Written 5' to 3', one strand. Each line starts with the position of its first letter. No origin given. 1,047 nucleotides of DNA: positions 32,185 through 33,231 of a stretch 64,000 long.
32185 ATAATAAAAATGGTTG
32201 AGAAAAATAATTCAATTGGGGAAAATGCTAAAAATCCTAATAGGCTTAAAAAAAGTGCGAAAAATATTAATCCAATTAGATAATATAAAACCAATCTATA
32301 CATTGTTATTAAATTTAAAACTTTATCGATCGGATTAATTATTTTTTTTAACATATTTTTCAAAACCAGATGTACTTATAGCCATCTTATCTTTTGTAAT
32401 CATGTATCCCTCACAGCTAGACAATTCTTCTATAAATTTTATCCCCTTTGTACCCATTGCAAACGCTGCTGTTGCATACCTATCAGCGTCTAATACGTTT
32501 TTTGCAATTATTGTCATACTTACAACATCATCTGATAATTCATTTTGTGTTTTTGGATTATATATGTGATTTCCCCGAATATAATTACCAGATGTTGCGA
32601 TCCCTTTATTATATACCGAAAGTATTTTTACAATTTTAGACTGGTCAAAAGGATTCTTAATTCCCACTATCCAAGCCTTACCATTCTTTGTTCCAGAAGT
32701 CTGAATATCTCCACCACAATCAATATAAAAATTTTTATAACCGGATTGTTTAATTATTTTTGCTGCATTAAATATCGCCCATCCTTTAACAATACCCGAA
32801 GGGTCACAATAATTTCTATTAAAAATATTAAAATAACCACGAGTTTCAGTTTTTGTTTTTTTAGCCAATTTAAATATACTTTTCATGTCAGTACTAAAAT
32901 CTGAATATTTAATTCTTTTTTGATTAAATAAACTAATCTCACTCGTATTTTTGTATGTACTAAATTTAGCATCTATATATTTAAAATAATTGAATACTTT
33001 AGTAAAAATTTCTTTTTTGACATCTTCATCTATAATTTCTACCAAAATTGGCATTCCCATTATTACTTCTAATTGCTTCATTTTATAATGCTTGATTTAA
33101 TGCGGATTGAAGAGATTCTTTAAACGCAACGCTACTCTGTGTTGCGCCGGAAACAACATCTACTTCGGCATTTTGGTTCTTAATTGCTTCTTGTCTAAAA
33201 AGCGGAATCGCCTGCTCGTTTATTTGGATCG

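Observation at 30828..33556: Compact flavin-transfer redox module: FMN-binding protein, ApbE flavin transferase and a membrane-embedded FNR fusion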

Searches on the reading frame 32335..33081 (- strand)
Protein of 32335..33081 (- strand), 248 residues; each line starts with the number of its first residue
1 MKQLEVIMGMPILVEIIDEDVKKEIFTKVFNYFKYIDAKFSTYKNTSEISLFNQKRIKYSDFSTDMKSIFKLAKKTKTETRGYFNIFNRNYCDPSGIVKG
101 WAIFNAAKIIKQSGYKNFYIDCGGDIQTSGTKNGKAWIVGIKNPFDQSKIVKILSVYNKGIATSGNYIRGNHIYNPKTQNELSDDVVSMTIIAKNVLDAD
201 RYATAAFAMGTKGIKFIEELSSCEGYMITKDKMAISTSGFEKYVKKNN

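Call 3: search_protein_families(library=pfam, proteins=[window:32335-33081:-], max_evalue=0.01)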
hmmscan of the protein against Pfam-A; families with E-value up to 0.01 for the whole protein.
window:32335-33081:- (248 aa): 1 family
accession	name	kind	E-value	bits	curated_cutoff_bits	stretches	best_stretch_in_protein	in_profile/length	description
PF02424.20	ApbE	-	1.8e-40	139.6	25.6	2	93-224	127-263/266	ApbE family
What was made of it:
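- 32335..33081 (-): ApbE-family FAD:protein FMN transferase (248 aa). It is a short form with no signal peptide or lipobox. PF02424, E=2e-40 (call 3).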

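Call 4: search_protein_families(library=ncbifam, proteins=[window:32335-33081:-], max_evalue=0.01)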
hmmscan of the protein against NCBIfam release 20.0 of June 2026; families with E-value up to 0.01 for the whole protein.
window:32335-33081:- (248 aa): 1 family
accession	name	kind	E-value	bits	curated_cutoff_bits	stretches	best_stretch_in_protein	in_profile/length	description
NF007774.0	PRK10461.1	equivalog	2.9e-23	82.3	498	1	91-237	180-336/351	FAD:protein FMN transferase ApbE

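Call 40: search_solved_structures(query=window:32335-33081:-, max_evalue=0.001, show_alignments=3)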
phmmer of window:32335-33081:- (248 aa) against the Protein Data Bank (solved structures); distinct sequences matched with E-value up to 0.001: 13.
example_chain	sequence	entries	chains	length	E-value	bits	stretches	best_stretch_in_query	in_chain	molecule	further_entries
7esa_A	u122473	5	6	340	6e-19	71.8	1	93-241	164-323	FAD:protein FMN transferase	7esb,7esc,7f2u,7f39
6nxi_A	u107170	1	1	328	1.1e-18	71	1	90-232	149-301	FAD:protein FMN transferase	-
6nxj_A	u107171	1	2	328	2.4e-17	66.6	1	90-232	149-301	FAD:protein FMN transferase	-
3pnd_A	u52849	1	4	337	6.1e-17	65.2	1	91-232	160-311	Thiamine biosynthesis lipoprotein ApbE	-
4xgw_A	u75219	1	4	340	2.8e-16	63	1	91-235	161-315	FAD:protein FMN transferase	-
2o18_A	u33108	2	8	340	1e-15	61.2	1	91-235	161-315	Thiamine biosynthesis lipoprotein apbE | FAD:protein FMN transferase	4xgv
4xgx_A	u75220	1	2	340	3.8e-15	59.4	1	91-235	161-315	FAD:protein FMN transferase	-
1vrm_A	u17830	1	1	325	1.6e-11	47.5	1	91-213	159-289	hypothetical protein TM1553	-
5mgy_H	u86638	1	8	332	1.9e-10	44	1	93-235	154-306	FAD:protein FMN transferase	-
4xdt_A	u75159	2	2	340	5.1e-07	32.7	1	95-240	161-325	FAD:protein FMN transferase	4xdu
4ifu_A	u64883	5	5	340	5.7e-07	32.6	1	95-240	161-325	FAD:protein FMN transferase | Thiamine biosynthesis lipoprotein ApbE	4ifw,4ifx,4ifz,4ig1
7mgt_A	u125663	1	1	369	6.9e-07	32.3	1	95-240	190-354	FAD:protein FMN transferase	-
4xdr_A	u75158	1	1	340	7.5e-06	28.9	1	95-240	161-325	FAD:protein FMN transferase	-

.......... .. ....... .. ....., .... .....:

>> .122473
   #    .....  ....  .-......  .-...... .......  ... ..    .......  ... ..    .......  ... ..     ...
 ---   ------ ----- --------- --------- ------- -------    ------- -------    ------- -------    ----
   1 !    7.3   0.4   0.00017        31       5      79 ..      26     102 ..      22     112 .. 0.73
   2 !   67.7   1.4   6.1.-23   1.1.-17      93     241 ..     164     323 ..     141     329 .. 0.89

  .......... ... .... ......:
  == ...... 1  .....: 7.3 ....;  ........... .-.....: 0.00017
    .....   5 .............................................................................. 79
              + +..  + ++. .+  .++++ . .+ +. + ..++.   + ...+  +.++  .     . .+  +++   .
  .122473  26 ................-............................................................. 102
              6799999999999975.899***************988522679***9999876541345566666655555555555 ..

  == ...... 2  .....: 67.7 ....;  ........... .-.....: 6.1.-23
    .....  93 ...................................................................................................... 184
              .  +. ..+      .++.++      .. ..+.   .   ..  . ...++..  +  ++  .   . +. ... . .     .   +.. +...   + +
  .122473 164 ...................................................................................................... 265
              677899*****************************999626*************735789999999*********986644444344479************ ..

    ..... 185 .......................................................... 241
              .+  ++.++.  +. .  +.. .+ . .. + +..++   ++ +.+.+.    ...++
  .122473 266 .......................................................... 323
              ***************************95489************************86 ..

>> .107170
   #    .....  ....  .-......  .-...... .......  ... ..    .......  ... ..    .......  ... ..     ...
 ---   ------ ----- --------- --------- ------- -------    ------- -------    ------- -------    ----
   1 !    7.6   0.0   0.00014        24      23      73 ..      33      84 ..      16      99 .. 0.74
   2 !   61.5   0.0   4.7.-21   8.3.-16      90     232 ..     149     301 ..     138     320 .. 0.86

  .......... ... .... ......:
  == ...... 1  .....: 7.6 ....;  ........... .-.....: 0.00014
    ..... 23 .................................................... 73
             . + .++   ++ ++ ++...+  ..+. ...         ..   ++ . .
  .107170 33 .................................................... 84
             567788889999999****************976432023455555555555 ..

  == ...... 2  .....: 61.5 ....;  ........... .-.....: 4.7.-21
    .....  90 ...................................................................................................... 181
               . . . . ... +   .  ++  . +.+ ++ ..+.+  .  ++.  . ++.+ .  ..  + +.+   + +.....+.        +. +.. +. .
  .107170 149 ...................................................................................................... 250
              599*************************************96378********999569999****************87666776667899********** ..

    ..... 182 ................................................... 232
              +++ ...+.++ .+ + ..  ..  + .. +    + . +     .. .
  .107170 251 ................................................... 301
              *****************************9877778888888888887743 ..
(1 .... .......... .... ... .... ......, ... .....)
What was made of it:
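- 32335..33081 (-): About 60 aa are missing internally (call 40).
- On ApbE flavin transferase: The alignments to 7esa and 6nxi retain these residues (call 40).
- The residues that line up with conserved positions of solved ApbE enzymes are retained (call 40).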

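Call 47: find_homologous_proteins(query=window:32335-33081:-, max_evalue=0.00001)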
Query window:32335-33081:- (248 aa): 4295 proteins with E <= 0.00001 among 4541 candidates; the best 120 are listed.
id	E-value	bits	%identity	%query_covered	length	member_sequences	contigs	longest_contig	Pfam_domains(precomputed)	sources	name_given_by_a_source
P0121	5.1e-159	545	100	100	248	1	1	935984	PF02424.21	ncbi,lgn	-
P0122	1.6e-137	475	88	97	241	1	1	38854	PF02424.21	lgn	-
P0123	3.5e-120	418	73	100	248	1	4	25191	PF02424.21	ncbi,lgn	-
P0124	9.0e-113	394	72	97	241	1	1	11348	PF02424.21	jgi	-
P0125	2.5e-99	350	63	100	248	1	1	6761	PF02424.21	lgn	-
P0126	1.5e-94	334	61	100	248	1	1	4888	PF02424.21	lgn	-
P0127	2.3e-93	330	60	100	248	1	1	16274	PF02424.21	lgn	-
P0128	3.3e-93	330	60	98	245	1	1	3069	PF02424.21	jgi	jgi:FAD:protein FMN transferase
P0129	5.1e-92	326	61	100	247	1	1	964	PF02424.21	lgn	-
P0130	2.2e-91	324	62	98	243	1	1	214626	PF02424.21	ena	-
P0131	4.4e-91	323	61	98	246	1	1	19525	PF02424.21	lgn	-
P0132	5.7e-91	322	61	98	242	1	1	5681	PF02424.21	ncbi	-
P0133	1.5e-89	318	60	98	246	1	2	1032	PF02424.21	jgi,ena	jgi:thiamine biosynthesis lipoprotein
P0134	1.7e-89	317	57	99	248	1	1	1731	PF02424.21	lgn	-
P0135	4.2e-89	316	57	99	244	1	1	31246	PF02424.21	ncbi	-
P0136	4.8e-89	316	61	99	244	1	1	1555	PF02424.21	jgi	jgi:thiamine biosynthesis lipoprotein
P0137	5.8e-89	316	59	98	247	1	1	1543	PF02424.21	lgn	-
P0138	1.1e-88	315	60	100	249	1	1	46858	PF02424.21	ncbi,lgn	-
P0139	1.1e-88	315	59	100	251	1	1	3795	PF02424.21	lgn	-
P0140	1.3e-88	315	59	98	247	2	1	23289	PF02424.21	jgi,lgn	jgi:thiamine biosynthesis lipoprotein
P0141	1.3e-88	315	57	100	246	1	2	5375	PF02424.21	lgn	-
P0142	2.7e-88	314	57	100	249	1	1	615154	PF02424.21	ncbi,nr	ncbi:MAG: FAD:protein FMN transferase [Candidatus Levybacteria bacterium]|nr:FAD:protein FMN transfe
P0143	2.0e-87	311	55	99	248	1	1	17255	PF02424.21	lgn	-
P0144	5.8e-87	309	57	98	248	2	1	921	PF02424.21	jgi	-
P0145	1.0e-86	308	59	99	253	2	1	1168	PF02424.21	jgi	jgi:thiamine biosynthesis lipoprotein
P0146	1.2e-86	308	58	99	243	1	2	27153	PF02424.21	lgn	-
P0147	1.2e-86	308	59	99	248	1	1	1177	PF02424.21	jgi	jgi:thiamine biosynthesis lipoprotein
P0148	1.6e-86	308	58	96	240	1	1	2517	PF02424.21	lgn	-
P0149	2.0e-86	307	59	99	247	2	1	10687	PF02424.21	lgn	-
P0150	2.1e-86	307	58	98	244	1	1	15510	PF02424.21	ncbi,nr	ncbi:FAD:protein FMN transferase [Candidatus Woesebacteria bacterium]|nr:FAD:protein FMN transferase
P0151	2.2e-86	307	58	98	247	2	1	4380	PF02424.21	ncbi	-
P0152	2.4e-86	307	55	98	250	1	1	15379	PF02424.21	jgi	jgi:FAD:protein FMN transferase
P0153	2.6e-86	307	59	98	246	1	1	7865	PF02424.21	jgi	jgi:thiamine biosynthesis lipoprotein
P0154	2.8e-86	307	58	96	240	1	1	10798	PF02424.21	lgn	-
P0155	3.9e-86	306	58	96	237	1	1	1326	PF02424.21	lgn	-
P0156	4.0e-86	306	58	100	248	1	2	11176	PF02424.21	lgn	-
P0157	4.0e-86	306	58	97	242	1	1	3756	PF02424.21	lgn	-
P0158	4.5e-86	306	56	100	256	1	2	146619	PF02424.21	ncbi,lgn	ncbi:MAG: FAD:protein FMN transferase [Minisyncoccia bacterium]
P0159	5.0e-86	306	58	96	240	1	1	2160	PF02424.21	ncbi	-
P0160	5.1e-86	306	58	98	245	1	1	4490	PF02424.21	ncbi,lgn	-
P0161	5.4e-86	306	56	99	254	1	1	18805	PF02424.21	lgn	-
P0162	7.2e-86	306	57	97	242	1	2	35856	PF02424.21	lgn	-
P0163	7.3e-86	306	59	97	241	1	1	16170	PF02424.21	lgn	-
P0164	9.4e-86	305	56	98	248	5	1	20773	PF02424.21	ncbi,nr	ncbi:MAG: FAD:protein FMN transferase [Chloroflexi bacterium]|nr:FAD:protein FMN transferase [Chloro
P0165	9.5e-86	305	60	96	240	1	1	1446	PF02424.21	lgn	-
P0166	9.8e-86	305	57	98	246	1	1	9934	PF02424.21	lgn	-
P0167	1.0e-85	305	57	98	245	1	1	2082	PF02424.21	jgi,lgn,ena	-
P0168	1.0e-85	305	60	98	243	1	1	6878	PF02424.21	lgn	-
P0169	1.1e-85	305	57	100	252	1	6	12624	PF02424.21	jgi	jgi:thiamine biosynthesis lipoprotein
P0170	1.6e-85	304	57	98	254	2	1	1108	PF02424.21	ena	-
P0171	1.6e-85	304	56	98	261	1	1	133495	PF02424.21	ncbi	-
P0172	1.9e-85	304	57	98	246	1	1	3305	PF02424.21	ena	-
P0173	1.9e-85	304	59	99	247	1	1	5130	PF02424.21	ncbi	-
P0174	2.0e-85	304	57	99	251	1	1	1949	PF02424.21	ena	-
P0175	2.0e-85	304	55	98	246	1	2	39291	PF02424.21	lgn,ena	-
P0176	2.4e-85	304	59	96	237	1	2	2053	PF02424.21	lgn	-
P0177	2.5e-85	304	58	98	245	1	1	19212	PF02424.21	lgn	-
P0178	2.8e-85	304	57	98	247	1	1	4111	PF02424.21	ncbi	-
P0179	3.0e-85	304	60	96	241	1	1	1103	PF02424.21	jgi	jgi:thiamine biosynthesis lipoprotein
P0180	3.0e-85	304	58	100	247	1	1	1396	PF02424.21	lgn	-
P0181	3.4e-85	303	56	98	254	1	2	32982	PF02424.21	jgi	jgi:thiamine biosynthesis lipoprotein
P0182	3.5e-85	303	56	100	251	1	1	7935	PF02424.21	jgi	jgi:thiamine biosynthesis lipoprotein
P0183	3.6e-85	303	56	100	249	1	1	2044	PF02424.21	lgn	-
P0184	3.6e-85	303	58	98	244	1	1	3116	PF02424.21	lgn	-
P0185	3.7e-85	303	60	98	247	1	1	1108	PF02424.21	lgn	-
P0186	3.9e-85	303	60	95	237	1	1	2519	PF02424.21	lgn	-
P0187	4.8e-85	303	56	98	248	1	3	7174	PF02424.21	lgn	-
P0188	4.9e-85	303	58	97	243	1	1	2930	PF02424.21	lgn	-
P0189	5.4e-85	303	56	100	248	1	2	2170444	PF02424.21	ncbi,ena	ncbi:MAG: FAD:protein FMN transferase [Anaerolineales bacterium]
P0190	5.6e-85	303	56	98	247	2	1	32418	PF02424.21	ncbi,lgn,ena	-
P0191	5.8e-85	303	56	100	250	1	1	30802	PF02424.21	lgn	-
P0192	5.9e-85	303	58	96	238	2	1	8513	PF02424.21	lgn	-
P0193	6.3e-85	303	55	98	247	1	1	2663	PF02424.21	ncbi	ncbi:MAG TPA: FAD:protein FMN transferase [Anaerolineales bacterium]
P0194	7.2e-85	302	58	98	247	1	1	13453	PF02424.21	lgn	-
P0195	7.2e-85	302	55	100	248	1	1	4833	PF02424.21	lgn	-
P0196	7.3e-85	302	57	98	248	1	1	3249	PF02424.21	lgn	-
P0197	7.8e-85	302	57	100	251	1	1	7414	PF02424.21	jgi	-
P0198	8.1e-85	302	56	98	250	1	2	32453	PF02424.21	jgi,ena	jgi:thiamine biosynthesis lipoprotein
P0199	8.9e-85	302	60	95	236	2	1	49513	PF02424.21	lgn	-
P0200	9.8e-85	302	56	98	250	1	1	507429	PF02424.21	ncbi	-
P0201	1.0e-84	302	55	98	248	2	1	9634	PF02424.21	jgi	-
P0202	1.1e-84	302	56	99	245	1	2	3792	PF02424.21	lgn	-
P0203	1.1e-84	302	60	95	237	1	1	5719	PF02424.21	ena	-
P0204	1.3e-84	302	58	98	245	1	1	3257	PF02424.21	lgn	-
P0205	1.4e-84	301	57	94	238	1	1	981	PF02424.21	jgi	-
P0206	1.4e-84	301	57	98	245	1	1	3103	PF02424.21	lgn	-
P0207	1.6e-84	301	57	99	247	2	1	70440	PF02424.21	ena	-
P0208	1.6e-84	301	56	98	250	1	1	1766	PF02424.21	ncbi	-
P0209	1.7e-84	301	55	100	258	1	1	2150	PF02424.21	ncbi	-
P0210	1.7e-84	301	56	96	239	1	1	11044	PF02424.21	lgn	-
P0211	1.8e-84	301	58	95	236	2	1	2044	PF02424.21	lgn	-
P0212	2.0e-84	301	57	100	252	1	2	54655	PF02424.21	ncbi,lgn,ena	-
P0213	2.0e-84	301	55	98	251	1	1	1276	PF02424.21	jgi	jgi:FAD:protein FMN transferase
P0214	2.3e-84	301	57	98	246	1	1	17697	PF02424.21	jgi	-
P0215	2.4e-84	301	56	99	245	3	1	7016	PF02424.21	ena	-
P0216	2.4e-84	301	56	99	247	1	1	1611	PF02424.21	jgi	-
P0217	2.5e-84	301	55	98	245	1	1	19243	PF02424.21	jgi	jgi:FAD:protein FMN transferase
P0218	2.6e-84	300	55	96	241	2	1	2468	PF02424.21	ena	-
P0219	2.7e-84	300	54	100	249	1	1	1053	PF02424.21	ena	-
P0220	2.7e-84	300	55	99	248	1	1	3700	PF02424.21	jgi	jgi:thiamine biosynthesis lipoprotein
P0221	2.9e-84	300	58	99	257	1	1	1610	PF02424.21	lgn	-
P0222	3.0e-84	300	56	98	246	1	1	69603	PF02424.21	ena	-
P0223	3.2e-84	300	55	98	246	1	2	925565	PF02424.21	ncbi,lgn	-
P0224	3.2e-84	300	55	100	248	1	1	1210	PF02424.21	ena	-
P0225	3.3e-84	300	55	99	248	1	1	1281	PF02424.21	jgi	jgi:FAD:protein FMN transferase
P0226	3.5e-84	300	57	98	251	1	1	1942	PF02424.21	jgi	jgi:FAD:protein FMN transferase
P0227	4.0e-84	300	57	98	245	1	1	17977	PF02424.21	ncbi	-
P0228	4.1e-84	300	54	99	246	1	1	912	PF02424.21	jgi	jgi:thiamine biosynthesis lipoprotein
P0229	4.2e-84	300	57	98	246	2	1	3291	PF02424.21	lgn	-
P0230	4.3e-84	300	56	98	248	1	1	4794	PF02424.21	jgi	-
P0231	4.4e-84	300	55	99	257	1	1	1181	PF02424.21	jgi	jgi:FAD:protein FMN transferase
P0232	4.7e-84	300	56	98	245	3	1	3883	PF02424.21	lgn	-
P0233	4.9e-84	300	55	98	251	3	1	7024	PF02424.21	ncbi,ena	-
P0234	5.0e-84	300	57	99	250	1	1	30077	PF02424.21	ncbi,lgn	-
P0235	5.8e-84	299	54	99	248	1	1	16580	PF02424.21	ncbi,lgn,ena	-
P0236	6.4e-84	299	53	98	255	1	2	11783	PF02424.21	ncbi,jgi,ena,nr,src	ncbi:MAG TPA: FAD:protein FMN transferase [Aggregatilineales bacterium]|nr:FAD:protein FMN transfera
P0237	6.4e-84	299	58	100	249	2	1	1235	PF02424.21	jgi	jgi:thiamine biosynthesis lipoprotein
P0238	6.5e-84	299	56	98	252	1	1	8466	PF02424.21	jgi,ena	-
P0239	7.2e-84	299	55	98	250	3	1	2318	PF02424.21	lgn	-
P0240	7.5e-84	299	55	100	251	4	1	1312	PF02424.21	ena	-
